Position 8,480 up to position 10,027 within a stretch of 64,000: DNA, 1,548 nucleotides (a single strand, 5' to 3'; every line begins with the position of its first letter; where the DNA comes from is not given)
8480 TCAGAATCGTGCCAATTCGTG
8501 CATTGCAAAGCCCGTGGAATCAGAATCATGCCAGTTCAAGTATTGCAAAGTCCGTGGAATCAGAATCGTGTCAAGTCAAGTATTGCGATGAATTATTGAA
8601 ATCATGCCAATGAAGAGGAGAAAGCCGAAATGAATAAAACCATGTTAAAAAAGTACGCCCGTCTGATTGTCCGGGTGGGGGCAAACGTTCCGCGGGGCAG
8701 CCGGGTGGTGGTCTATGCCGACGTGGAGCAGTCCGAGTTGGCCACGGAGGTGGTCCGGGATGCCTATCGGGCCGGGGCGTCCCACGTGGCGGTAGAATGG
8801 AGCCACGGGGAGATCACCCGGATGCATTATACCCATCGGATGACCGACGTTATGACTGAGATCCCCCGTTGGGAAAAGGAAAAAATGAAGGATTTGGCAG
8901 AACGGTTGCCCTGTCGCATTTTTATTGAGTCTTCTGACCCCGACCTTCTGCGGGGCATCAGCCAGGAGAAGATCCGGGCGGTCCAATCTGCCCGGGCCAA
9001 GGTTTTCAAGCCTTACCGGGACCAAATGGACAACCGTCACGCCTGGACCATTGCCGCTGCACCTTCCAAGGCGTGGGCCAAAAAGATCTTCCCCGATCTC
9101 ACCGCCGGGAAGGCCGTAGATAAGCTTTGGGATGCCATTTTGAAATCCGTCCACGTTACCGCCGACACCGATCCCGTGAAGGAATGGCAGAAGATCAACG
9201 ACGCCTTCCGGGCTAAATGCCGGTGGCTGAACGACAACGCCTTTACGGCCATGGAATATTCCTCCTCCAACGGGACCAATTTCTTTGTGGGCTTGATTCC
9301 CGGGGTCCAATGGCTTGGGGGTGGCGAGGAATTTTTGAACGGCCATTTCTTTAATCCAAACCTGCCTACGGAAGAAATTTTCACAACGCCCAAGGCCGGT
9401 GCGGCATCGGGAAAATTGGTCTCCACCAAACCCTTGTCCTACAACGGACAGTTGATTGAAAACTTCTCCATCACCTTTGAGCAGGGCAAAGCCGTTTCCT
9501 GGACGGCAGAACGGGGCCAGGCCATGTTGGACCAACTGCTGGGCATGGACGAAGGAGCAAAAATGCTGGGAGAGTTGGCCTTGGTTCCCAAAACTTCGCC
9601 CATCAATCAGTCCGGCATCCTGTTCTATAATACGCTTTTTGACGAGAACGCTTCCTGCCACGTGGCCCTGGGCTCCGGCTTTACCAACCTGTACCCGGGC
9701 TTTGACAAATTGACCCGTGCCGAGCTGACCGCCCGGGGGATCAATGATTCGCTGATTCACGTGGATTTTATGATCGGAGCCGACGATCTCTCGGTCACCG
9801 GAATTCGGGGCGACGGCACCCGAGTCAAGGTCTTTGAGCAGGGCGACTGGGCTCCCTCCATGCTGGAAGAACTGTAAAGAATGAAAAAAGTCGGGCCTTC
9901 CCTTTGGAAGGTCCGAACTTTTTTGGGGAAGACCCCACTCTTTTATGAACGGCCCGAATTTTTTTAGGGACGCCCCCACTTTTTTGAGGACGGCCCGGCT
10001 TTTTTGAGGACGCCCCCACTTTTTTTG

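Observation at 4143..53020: Many unrelated minisatellite arrays, each starting at or across a stop codon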

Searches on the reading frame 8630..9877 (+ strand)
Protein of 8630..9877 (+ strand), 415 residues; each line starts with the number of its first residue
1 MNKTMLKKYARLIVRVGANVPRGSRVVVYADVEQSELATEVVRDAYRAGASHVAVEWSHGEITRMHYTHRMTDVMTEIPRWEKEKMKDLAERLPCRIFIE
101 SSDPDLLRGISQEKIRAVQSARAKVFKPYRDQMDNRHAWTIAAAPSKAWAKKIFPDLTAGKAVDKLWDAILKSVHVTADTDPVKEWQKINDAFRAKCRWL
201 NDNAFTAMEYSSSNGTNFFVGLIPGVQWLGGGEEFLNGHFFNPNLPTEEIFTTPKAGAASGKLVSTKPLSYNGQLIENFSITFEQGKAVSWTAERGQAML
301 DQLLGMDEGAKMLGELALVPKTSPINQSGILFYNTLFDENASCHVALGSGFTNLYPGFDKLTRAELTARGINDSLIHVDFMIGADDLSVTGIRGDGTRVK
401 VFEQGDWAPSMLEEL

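Call 46: search_protein_families(library=pfam, proteins=[window:8630-9877:+], max_evalue=0.00001)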
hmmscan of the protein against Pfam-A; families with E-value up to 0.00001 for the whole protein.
window:8630-9877:+ (415 aa): 1 family
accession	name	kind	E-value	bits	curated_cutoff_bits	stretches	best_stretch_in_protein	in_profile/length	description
PF02073.20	Peptidase_M29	-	4.4e-154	513.6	27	1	3-407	2-406/406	Thermophilic metalloprotease (M29)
